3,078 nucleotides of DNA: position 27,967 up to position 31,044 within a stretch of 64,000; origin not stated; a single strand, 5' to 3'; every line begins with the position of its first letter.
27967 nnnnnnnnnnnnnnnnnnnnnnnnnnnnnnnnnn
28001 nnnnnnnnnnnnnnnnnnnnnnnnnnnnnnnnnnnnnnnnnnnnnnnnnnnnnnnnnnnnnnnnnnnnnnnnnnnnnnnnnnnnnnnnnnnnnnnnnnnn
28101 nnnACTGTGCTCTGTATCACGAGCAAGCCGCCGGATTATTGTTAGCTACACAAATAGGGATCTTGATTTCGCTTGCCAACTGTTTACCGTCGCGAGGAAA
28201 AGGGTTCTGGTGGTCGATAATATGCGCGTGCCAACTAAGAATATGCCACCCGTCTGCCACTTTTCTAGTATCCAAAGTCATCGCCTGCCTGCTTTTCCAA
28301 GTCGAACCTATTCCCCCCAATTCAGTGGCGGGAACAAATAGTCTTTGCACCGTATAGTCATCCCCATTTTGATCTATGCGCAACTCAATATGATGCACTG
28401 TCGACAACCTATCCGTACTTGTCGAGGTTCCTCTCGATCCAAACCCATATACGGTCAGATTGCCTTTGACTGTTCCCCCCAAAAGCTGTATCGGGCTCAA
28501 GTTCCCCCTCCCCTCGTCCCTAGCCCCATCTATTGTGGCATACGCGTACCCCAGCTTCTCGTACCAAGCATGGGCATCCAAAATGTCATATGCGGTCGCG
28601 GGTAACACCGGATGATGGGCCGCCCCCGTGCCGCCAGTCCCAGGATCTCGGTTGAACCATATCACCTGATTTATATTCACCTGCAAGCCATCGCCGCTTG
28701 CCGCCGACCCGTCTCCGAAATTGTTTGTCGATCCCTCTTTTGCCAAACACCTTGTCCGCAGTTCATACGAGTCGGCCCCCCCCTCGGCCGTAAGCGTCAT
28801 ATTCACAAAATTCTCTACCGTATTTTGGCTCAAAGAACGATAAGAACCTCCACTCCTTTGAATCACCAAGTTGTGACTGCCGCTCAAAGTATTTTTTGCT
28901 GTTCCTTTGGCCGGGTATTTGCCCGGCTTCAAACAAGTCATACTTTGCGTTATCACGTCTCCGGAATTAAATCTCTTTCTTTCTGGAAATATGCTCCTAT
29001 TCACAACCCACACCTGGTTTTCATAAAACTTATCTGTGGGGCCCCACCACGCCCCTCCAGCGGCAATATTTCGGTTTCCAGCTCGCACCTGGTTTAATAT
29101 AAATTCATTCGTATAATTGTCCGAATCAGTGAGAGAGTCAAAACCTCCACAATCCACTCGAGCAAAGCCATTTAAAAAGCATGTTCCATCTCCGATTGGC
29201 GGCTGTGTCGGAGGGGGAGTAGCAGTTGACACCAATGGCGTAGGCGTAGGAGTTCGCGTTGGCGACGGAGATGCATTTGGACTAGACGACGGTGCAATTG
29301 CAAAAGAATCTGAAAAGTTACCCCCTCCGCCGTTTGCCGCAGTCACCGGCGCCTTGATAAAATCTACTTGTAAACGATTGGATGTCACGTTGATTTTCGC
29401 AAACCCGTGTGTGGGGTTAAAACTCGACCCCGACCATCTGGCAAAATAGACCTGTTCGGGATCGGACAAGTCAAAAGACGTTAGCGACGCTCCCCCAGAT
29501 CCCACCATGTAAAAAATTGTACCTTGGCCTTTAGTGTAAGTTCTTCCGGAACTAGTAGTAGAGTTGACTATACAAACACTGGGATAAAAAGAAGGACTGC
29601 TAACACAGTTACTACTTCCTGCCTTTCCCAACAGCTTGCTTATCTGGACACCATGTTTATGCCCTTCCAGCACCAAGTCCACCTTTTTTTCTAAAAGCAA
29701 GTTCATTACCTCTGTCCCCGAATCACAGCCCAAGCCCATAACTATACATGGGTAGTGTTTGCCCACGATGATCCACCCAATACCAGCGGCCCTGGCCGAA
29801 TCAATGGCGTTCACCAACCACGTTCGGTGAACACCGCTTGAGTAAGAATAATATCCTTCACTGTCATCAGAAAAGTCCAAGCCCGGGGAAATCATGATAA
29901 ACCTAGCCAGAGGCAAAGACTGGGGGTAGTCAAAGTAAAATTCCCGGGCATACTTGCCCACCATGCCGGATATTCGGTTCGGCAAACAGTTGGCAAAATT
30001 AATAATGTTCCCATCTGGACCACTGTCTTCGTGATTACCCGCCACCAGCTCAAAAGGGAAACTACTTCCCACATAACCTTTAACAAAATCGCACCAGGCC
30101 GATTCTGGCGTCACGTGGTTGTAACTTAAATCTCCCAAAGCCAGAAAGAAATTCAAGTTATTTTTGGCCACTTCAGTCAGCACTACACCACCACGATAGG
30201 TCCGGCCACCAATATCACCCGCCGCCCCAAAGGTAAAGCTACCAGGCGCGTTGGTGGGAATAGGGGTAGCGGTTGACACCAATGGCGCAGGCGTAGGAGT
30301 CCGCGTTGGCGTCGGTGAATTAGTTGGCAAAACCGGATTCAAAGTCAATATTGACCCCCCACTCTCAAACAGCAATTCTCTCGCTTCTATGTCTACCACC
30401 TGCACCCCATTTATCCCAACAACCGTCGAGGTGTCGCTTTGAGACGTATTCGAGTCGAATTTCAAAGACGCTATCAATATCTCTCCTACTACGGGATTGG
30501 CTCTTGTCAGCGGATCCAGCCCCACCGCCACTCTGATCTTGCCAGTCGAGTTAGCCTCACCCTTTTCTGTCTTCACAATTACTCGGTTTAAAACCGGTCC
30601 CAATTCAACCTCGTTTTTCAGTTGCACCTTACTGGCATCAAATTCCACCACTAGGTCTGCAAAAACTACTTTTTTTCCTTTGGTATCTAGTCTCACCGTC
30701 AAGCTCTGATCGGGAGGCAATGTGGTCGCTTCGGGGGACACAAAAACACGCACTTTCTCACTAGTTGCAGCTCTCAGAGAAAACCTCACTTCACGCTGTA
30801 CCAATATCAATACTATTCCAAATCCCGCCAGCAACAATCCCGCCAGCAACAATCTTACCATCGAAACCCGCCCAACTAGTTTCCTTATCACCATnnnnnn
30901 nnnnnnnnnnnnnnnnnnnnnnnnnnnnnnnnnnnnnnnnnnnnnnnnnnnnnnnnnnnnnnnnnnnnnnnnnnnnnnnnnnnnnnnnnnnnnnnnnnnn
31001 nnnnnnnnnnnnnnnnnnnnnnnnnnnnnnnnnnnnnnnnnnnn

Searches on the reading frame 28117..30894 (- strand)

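Call 50: search_protein_families(library=pfam, proteins=[window:28117-30894:-], max_evalue=0.0001)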
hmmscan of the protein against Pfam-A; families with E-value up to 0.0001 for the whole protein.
window:28117-30894:- (925 aa): 1 family
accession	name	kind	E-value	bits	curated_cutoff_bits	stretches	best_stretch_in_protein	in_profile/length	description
PF00149.33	Metallophos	-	2e-09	38.6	21.5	1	221-414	2-189/191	Calcineurin-like phosphoesterase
